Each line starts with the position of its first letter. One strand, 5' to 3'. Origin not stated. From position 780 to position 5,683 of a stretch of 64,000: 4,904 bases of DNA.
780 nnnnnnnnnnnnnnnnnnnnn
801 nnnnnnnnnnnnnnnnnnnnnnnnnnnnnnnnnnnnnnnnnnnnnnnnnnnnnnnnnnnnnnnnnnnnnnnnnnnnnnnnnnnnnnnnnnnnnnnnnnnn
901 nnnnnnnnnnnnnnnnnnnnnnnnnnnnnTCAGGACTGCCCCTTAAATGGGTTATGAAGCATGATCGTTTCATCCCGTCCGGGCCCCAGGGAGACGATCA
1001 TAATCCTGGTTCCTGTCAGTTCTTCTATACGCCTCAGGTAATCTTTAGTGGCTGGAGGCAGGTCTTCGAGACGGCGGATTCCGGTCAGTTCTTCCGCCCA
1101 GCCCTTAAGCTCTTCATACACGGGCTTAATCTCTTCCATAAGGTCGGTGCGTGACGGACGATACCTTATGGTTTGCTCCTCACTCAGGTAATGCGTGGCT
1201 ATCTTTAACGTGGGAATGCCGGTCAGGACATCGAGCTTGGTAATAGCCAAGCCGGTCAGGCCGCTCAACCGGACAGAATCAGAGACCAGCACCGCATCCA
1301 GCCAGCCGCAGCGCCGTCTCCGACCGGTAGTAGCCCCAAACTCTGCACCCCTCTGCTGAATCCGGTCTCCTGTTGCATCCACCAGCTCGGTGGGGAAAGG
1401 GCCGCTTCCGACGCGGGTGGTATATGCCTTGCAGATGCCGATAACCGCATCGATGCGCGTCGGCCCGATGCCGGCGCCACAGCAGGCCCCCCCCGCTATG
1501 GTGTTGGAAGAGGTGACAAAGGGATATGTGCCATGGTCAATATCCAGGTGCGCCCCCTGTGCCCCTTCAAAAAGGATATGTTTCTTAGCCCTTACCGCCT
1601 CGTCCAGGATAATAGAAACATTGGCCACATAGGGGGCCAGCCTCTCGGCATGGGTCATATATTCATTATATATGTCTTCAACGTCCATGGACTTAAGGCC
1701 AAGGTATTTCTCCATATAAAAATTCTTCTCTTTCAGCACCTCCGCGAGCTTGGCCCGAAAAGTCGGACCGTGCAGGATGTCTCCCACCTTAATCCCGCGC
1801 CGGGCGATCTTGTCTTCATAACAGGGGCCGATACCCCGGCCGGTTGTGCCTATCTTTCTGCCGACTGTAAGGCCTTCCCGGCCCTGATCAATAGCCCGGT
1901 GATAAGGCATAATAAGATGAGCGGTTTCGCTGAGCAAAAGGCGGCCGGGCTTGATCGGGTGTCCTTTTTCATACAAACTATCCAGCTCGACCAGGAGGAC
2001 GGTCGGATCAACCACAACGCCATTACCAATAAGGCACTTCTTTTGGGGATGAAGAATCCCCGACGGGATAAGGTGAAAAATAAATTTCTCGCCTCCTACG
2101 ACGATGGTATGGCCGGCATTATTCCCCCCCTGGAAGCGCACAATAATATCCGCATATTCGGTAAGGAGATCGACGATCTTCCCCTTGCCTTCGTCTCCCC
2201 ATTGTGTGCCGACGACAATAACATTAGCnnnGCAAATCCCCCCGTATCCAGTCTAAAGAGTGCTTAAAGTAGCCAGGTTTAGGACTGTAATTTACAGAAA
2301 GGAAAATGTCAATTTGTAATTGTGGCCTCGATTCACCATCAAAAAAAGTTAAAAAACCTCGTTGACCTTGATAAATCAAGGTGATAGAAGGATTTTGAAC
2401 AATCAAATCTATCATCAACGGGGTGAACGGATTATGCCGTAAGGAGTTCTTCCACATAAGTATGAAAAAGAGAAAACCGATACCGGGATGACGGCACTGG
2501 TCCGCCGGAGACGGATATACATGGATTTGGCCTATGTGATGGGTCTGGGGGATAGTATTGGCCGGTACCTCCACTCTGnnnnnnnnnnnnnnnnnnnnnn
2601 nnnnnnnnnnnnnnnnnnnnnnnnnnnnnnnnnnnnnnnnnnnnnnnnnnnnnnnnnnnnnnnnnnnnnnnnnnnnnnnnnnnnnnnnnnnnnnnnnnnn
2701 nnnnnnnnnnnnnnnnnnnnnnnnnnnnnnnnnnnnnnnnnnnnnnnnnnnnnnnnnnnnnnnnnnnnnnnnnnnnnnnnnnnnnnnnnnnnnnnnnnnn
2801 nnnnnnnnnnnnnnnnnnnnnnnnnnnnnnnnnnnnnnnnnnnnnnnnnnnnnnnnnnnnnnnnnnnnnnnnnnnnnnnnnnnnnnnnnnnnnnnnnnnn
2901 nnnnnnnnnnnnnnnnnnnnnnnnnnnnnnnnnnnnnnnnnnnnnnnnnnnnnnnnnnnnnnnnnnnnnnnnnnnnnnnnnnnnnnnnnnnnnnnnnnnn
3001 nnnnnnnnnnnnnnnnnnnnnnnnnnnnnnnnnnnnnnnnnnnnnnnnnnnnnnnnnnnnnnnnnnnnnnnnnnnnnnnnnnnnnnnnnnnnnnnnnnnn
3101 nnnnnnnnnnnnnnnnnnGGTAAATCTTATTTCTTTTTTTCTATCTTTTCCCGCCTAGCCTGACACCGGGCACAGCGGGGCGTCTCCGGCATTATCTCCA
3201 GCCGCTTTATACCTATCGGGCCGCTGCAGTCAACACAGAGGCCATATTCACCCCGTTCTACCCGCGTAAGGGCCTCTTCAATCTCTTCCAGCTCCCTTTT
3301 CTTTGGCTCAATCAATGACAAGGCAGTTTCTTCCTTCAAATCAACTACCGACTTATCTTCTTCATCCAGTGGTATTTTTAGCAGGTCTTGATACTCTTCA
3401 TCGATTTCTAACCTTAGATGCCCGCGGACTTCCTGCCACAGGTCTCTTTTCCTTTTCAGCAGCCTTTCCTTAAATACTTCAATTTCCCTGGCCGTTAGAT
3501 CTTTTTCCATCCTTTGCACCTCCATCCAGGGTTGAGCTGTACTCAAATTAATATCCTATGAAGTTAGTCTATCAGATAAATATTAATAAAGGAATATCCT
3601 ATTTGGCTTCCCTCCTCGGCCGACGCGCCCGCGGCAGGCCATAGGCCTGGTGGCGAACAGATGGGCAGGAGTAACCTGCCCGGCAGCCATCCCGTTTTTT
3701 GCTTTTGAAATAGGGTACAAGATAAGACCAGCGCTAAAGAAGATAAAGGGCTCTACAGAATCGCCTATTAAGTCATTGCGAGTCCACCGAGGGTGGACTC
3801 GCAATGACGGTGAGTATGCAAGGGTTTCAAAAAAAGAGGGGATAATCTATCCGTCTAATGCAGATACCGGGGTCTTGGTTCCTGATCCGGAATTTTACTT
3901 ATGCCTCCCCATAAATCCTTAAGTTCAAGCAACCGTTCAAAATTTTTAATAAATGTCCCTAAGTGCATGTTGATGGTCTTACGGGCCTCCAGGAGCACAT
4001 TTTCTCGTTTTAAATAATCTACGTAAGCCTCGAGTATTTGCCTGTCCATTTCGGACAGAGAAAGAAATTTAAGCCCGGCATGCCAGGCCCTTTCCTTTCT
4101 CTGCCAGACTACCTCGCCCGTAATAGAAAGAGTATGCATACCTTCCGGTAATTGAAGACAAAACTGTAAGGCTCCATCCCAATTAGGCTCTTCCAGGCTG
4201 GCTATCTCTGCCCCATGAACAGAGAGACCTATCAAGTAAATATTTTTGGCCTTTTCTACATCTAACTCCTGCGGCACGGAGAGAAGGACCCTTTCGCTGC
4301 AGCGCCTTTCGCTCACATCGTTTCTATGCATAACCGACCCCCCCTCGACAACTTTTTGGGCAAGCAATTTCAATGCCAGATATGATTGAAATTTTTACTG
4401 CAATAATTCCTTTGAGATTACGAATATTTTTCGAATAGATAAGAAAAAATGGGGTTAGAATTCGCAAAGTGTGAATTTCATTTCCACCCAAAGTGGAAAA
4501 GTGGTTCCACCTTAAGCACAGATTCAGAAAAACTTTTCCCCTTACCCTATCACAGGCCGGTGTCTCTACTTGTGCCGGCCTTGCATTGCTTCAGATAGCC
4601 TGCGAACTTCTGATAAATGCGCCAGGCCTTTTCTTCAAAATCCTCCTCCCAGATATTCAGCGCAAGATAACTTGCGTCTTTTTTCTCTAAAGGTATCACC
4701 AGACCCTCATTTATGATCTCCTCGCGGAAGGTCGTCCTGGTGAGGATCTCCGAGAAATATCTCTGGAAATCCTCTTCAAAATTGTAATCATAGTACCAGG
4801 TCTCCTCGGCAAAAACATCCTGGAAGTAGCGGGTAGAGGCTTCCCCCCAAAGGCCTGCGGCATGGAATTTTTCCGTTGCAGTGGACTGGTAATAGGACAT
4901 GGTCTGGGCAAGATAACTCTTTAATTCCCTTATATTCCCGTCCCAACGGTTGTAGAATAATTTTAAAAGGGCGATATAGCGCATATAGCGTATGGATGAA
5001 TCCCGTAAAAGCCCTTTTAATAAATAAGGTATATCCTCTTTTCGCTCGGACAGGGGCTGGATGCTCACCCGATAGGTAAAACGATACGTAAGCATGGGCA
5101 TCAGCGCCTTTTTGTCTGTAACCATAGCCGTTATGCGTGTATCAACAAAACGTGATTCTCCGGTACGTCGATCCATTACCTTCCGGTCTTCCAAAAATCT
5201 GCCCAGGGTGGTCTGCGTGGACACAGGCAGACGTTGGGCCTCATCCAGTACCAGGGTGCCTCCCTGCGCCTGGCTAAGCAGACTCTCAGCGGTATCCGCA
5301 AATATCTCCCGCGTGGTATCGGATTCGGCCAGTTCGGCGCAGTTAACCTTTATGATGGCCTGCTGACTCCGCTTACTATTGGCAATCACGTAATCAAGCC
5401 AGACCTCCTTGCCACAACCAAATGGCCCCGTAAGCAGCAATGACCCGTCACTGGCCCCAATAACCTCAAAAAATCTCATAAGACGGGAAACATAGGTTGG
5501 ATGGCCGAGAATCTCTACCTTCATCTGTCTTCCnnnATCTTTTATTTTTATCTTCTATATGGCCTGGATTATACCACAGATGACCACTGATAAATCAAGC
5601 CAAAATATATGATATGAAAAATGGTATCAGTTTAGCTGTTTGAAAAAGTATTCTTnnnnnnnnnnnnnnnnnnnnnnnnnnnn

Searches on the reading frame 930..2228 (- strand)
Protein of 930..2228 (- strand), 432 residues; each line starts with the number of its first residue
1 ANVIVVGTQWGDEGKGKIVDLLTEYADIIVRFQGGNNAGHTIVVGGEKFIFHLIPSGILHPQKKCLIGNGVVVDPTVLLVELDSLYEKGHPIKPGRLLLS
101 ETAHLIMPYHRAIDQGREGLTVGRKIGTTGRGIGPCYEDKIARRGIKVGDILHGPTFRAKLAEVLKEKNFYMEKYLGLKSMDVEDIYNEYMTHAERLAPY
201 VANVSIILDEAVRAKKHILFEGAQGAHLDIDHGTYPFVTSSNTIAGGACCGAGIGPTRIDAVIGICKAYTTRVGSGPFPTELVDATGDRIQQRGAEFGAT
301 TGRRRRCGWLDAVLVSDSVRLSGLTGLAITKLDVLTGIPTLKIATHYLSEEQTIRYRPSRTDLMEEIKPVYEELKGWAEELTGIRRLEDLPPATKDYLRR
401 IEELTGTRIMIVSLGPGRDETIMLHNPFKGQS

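Call 86: search_protein_families(library=pfam, proteins=[window:930-2228:-], max_evalue=0.00001)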
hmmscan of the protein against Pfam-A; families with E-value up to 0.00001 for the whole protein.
window:930-2228:- (432 aa): 1 family
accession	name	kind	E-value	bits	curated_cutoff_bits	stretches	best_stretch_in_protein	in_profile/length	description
PF00709.27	Adenylsucc_synt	-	2.7e-181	603.3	27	1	4-422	1-416/416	Adenylosuccinate synthetase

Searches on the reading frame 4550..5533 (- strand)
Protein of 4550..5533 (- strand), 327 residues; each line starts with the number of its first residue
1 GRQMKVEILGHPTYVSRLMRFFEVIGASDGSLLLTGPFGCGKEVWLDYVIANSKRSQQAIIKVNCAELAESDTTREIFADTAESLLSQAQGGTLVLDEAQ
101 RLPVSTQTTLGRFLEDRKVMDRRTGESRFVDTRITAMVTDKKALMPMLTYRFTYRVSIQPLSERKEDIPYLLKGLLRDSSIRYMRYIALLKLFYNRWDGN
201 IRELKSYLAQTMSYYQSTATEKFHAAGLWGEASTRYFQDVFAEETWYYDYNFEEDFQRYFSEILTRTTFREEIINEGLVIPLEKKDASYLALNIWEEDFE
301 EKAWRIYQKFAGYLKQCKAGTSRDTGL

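Call 86: search_protein_families(library=pfam, proteins=[window:4550-5533:-], max_evalue=0.00001)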
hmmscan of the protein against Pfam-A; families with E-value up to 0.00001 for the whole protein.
window:4550-5533:- (327 aa): 4 families
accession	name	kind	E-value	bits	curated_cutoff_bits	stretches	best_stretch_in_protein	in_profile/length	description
PF00158.32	Sigma54_activat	-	6.3e-17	62.2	20.2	1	12-139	5-142/168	Sigma-54 interaction domain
PF14532.12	Sigma54_activ_2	-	9.8e-08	32.8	25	1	9-118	1-97/138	Sigma-54 interaction domain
PF13173.12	AAA_14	-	8.1e-06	26.3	27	0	32-116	5-87/129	AAA domain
PF25601.1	AAA_lid_14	-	8.1e-06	26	27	0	163-217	2-62/87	AAA+ ATPase lid domain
